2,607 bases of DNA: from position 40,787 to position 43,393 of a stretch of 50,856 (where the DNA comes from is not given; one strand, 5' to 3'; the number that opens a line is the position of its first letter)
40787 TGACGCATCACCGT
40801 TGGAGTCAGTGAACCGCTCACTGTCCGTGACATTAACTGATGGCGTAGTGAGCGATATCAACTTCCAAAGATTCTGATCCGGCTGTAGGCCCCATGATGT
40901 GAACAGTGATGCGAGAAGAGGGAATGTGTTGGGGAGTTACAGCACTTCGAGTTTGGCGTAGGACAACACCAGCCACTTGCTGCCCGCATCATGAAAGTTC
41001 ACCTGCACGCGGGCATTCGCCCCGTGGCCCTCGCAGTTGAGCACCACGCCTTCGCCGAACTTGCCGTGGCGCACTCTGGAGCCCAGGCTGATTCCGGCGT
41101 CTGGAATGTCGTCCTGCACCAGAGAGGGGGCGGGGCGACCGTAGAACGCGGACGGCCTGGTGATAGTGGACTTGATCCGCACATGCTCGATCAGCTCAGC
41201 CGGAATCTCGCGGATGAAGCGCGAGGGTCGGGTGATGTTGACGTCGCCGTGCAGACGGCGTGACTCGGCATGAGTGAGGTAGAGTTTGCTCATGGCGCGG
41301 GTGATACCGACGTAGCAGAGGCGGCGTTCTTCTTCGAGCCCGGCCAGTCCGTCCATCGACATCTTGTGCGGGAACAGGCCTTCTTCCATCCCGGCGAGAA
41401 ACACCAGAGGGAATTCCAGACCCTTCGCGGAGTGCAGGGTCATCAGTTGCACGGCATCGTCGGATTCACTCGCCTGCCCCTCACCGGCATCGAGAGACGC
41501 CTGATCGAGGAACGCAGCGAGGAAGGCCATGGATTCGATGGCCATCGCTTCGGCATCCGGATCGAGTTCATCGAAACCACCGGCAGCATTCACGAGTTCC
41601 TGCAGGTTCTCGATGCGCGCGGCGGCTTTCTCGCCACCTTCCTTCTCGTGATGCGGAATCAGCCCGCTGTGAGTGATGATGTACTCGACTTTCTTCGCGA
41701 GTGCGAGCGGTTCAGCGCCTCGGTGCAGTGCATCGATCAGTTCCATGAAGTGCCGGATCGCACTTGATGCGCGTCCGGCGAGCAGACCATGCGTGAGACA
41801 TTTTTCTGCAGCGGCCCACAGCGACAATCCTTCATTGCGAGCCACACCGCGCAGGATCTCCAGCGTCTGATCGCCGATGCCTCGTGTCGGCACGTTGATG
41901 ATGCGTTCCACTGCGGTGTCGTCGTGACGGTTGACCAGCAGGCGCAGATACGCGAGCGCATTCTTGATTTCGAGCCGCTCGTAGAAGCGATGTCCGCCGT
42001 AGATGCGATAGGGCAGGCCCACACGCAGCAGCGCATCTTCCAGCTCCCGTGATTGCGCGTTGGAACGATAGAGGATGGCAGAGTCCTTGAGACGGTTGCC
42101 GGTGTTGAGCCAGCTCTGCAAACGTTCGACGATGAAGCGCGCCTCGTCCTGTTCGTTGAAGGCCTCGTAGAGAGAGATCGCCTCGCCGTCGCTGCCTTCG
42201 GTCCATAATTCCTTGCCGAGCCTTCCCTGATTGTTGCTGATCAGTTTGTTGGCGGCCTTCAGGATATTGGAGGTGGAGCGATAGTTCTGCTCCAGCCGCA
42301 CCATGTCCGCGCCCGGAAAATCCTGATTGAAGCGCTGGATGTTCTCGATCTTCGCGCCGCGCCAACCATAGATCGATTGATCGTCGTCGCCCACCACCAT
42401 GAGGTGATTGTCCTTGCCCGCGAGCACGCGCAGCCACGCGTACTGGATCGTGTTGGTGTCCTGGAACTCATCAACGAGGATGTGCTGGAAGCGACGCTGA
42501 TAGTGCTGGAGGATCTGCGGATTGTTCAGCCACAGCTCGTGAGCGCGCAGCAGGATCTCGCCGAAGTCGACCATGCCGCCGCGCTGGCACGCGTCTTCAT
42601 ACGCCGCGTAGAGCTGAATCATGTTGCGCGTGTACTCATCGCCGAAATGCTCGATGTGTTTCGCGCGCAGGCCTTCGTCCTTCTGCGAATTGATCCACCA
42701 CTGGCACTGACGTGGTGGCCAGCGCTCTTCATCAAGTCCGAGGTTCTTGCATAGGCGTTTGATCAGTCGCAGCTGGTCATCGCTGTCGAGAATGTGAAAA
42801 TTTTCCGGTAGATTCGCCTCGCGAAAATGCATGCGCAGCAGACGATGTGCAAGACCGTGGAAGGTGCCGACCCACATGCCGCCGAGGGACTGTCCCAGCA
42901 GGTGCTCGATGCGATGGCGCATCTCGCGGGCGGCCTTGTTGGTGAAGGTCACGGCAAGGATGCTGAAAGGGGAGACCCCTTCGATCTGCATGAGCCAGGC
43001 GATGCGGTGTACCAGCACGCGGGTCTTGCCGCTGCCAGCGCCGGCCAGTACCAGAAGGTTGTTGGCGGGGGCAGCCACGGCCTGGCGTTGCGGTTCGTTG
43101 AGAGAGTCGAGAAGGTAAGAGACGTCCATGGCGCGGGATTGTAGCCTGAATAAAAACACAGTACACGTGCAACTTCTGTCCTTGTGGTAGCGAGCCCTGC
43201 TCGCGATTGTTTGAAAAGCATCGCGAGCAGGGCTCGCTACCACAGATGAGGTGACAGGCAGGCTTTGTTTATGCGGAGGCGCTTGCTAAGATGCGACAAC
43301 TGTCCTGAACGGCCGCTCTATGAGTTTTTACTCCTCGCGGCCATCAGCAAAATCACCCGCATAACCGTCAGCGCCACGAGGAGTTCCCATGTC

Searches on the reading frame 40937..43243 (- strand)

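Call 85: search_protein_families(library=pfam, proteins=[window:40937-43243:-], max_evalue=0.001)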
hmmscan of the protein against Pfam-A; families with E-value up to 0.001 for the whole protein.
window:40937-43243:- (768 aa): 6 families
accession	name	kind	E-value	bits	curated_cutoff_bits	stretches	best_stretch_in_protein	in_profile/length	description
PF00580.27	UvrD-helicase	-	4.4e-93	312.3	23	1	48-310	1-271/271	UvrD/REP helicase N-terminal domain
PF13361.12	UvrD_C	-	1.2e-80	272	25.6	1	315-660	1-349/350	UvrD-like helicase C-terminal domain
PF13245.12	AAA_19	-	7.7e-25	88.1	25.1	1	52-293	1-132/134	AAA domain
PF13538.12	UvrD_C_2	-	2e-08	34.4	27.4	1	600-656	4-51/52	UvrD-like helicase C-terminal domain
PF13604.12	AAA_30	-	1.3e-07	32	27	0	48-113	2-67/191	AAA domain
PF21196.3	PcrA_UvrD_tudor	-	5e-07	29.9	23.9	1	721-763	2-44/48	PcrA/UvrD tudor domain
